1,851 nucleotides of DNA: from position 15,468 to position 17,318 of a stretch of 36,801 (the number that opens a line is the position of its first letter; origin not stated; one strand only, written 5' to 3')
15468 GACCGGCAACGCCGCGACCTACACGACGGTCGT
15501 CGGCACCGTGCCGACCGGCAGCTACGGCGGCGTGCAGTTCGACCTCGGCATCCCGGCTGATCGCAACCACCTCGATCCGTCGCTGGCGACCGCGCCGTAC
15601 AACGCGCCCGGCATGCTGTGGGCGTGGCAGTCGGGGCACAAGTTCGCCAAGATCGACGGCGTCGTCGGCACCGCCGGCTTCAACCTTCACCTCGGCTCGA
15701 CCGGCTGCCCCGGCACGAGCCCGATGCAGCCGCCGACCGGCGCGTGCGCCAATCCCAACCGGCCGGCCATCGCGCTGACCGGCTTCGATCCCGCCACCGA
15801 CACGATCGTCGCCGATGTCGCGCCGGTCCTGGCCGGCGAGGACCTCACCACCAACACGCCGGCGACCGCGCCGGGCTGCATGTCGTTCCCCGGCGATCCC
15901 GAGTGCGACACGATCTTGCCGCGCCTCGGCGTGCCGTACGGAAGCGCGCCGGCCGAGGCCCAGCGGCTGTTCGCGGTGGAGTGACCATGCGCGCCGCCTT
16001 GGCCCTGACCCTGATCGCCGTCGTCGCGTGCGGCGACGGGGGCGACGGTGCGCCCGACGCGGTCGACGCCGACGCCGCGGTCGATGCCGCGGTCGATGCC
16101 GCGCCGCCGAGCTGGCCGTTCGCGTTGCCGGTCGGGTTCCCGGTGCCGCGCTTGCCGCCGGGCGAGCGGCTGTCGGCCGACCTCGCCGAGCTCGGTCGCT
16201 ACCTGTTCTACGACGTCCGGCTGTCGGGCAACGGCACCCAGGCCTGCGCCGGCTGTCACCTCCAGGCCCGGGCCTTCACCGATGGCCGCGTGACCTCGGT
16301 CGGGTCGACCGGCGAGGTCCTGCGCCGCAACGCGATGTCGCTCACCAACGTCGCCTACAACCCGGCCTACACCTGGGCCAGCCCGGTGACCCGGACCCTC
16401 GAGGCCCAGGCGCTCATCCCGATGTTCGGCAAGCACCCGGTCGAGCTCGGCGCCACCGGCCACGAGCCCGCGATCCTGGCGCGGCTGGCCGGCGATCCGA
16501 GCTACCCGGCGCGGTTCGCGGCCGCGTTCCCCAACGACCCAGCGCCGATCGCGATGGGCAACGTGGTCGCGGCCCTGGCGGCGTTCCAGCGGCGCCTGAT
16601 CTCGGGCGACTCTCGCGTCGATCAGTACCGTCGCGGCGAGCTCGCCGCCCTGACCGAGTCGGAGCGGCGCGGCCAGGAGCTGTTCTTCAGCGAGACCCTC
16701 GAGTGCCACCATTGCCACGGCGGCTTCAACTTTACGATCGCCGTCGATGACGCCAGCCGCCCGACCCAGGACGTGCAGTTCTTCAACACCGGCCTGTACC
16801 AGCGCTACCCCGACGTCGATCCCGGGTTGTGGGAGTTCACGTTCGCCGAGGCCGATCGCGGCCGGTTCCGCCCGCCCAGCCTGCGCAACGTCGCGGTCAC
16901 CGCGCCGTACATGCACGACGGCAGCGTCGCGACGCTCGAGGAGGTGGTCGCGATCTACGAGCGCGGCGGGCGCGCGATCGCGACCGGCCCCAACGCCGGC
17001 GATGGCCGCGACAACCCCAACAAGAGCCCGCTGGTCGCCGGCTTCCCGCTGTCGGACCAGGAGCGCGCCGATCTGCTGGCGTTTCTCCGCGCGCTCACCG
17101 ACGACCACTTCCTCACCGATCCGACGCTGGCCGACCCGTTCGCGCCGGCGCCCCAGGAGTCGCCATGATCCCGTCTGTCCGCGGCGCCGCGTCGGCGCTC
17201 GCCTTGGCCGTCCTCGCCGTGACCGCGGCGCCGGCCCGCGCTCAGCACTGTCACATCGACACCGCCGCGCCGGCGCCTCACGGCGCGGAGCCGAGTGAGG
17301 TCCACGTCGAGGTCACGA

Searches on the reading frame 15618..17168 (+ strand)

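Call 32: search_protein_families(library=pfam, proteins=[window:15618-17168:+], max_evalue=0.01)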
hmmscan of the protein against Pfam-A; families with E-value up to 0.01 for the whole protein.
window:15618-17168:+ (516 aa): 3 families
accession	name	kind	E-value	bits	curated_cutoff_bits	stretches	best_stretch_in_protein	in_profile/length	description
PF03150.19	CCP_MauG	-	9.5e-45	153.3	25.6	1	189-341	3-147/149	Di-haem cytochrome c peroxidase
PF21419.2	RoxA-like_Cyt-c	-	1.6e-05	24.8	26.7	1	419-445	4-30/39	RoxA-like, cytochrome c-like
PF00034.26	Cytochrom_C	-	0.00065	21.4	21.3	0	351-493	3-89/90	Cytochrome c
